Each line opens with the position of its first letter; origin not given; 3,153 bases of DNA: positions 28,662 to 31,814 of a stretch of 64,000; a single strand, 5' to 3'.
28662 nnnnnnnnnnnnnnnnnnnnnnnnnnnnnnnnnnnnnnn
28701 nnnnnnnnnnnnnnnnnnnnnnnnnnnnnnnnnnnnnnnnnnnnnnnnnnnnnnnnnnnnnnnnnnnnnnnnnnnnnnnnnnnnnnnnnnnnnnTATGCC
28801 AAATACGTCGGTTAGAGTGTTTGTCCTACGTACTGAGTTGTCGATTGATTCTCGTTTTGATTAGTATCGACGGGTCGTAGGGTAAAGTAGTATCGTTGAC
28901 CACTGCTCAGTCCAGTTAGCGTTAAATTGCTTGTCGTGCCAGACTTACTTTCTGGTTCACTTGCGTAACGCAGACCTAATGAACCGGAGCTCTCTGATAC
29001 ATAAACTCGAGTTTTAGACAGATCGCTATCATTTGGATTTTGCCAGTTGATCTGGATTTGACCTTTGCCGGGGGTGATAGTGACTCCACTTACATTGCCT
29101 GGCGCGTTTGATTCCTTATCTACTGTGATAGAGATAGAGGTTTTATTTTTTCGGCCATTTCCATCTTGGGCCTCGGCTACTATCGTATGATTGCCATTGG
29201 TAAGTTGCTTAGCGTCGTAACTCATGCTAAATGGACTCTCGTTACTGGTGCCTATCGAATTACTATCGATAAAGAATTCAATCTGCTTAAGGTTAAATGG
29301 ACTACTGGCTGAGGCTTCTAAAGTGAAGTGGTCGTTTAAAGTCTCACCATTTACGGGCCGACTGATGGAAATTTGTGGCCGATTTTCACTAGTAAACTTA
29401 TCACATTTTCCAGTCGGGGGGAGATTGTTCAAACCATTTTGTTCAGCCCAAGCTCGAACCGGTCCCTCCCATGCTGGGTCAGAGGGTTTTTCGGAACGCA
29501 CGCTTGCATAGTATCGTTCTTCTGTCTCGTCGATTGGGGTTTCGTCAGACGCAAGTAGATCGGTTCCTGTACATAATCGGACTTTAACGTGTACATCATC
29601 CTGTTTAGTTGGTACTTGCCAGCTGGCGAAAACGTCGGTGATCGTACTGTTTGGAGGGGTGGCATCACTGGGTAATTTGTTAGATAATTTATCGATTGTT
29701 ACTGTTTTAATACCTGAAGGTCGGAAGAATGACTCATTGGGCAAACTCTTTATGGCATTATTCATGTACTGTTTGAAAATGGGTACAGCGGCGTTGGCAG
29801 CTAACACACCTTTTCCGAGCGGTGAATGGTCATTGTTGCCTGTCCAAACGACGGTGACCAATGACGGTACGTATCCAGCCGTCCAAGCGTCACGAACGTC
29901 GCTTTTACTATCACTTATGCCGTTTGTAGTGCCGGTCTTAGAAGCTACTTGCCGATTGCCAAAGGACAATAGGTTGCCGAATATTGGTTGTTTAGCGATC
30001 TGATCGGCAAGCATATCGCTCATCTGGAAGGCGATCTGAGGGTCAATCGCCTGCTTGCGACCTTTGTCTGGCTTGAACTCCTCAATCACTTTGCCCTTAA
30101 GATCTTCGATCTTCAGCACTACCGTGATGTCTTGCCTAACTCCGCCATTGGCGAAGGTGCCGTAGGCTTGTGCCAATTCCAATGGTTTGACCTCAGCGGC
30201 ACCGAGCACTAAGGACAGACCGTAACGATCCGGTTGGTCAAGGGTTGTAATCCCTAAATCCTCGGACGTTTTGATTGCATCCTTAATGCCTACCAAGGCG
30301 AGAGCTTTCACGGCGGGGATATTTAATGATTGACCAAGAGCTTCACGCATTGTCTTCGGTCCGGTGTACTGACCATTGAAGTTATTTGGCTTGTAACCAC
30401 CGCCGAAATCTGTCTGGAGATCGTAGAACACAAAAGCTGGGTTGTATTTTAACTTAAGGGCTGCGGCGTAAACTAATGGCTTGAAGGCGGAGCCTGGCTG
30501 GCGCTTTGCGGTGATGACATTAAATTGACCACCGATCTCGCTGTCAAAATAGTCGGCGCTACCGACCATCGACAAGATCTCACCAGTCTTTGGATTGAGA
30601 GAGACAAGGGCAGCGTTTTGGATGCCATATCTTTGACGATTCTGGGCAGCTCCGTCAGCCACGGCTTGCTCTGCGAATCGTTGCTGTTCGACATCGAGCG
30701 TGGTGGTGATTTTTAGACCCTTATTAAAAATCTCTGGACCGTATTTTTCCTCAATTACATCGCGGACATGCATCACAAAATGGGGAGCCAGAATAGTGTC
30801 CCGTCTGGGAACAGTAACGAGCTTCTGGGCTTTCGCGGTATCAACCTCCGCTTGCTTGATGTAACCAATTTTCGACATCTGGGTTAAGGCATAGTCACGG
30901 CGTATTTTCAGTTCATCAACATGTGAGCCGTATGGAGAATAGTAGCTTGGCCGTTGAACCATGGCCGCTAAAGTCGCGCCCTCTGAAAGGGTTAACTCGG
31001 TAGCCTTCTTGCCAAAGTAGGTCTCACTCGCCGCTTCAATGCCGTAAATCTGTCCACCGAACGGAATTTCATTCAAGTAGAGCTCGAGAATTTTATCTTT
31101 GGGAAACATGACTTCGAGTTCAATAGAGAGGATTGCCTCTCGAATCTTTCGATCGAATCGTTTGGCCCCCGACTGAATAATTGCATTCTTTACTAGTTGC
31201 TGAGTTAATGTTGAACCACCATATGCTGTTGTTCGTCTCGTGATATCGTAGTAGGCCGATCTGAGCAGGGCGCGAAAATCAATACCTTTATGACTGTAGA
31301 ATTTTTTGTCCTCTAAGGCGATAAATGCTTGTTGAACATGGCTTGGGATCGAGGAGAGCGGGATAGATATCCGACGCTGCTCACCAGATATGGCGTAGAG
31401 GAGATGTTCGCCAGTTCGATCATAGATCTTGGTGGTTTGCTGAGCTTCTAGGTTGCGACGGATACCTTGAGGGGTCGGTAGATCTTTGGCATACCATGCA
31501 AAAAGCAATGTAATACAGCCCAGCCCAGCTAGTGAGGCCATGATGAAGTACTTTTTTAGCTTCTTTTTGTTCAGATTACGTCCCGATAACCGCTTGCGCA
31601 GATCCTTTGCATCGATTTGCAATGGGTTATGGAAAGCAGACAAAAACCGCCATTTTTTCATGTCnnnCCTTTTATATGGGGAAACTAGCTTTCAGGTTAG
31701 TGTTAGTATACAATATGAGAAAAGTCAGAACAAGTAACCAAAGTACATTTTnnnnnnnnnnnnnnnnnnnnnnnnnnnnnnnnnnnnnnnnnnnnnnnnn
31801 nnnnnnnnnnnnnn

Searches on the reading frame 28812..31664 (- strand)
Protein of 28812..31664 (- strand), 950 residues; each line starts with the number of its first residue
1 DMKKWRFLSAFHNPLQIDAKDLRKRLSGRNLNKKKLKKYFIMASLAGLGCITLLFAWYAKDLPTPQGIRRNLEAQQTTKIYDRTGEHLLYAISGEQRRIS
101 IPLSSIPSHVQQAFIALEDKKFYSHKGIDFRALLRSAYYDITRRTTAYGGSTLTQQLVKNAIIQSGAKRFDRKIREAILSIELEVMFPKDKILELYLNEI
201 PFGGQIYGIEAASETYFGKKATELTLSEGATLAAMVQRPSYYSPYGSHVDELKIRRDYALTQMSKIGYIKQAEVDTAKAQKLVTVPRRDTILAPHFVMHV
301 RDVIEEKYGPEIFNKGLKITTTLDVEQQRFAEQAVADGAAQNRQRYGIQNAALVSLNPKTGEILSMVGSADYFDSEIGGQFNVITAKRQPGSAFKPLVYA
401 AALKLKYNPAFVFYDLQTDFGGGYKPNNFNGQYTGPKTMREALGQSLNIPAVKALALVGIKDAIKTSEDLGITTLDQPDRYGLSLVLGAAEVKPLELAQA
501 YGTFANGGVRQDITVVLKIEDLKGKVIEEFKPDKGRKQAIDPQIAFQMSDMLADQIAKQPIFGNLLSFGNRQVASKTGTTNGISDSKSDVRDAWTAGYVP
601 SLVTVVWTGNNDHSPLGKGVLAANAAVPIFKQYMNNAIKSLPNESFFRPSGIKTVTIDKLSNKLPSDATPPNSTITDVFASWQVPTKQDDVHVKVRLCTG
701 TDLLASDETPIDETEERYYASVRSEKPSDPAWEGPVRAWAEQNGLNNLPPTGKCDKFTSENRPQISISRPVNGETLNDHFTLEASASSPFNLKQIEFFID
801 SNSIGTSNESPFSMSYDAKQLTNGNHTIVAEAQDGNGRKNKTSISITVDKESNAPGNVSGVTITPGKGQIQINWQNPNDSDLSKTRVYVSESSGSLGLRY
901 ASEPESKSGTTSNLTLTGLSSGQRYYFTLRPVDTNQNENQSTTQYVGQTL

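Call 47: search_protein_families(library=ncbifam, proteins=[window:28812-31664:-], max_evalue=1e-10)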
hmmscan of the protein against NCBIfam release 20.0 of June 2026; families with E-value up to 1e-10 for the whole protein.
window:28812-31664:- (950 aa): 14 families
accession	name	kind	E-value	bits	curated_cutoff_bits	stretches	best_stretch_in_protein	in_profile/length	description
TIGR02074.1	PBP_1a_fam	subfamily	5.5e-152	507.3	508.75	1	97-639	1-534/535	PBP1A family penicillin-binding protein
TIGR02073.1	PBP_1c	equivalog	2.4e-136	456.2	494.2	1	73-846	7-727/728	penicillin-binding protein 1C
NF051885.1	tranpepglycosPbpC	equivalog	8e-124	414.5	900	1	34-649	11-605/632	multimodular transpeptidase-transglycosylase PbpC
TIGR02071.1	PBP_1b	equivalog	3.2e-95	319.9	717.75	1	93-664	143-707/729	penicillin-binding protein 1B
NF008643.0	PRK11636.1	equivalog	2.7e-90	303.8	1263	2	40-347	7-315/850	peptidoglycan glycosyltransferase/peptidoglycan DD-transpeptidase MrcA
NF038276.1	strep_PBP2A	exception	4.9e-90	302.7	1100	1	66-634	68-633/716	penicillin-binding protein PBP2A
NF007061.0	PRK09506.1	equivalog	3.1e-80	270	1120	1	88-662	202-769/825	bifunctional glycosyl transferase/transpeptidase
NF011423.0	PRK14850.1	equivalog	3.5e-76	257.1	1275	1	90-668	150-721/764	penicillin-binding protein 1b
NF008414.0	PRK11240.1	equivalog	9.2e-70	235.6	1121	1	98-639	64-566/774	peptidoglycan glycosyltransferase PbpC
NF038272.1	strep_PBP1A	exception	1.2e-68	232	1075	1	44-652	19-645/658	penicillin-binding protein PBP1A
NF038274.1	strep_PBP1B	exception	3.5e-53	181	1225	2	88-259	72-246/745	penicillin-binding protein PBP1B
TIGR02070.1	mono_pep_trsgly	equivalog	4.9e-38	130.8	182.65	1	102-263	59-218/224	monofunctional biosynthetic peptidoglycan transglycosylase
NF010008.0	PRK13481.1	equivalog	2.8e-31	108.8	270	1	100-279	82-265/269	glycosyltransferase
TIGR03423.1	pbp2_mrdA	equivalog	4.9e-17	61.7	455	0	488-601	433-558/593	penicillin-binding protein 2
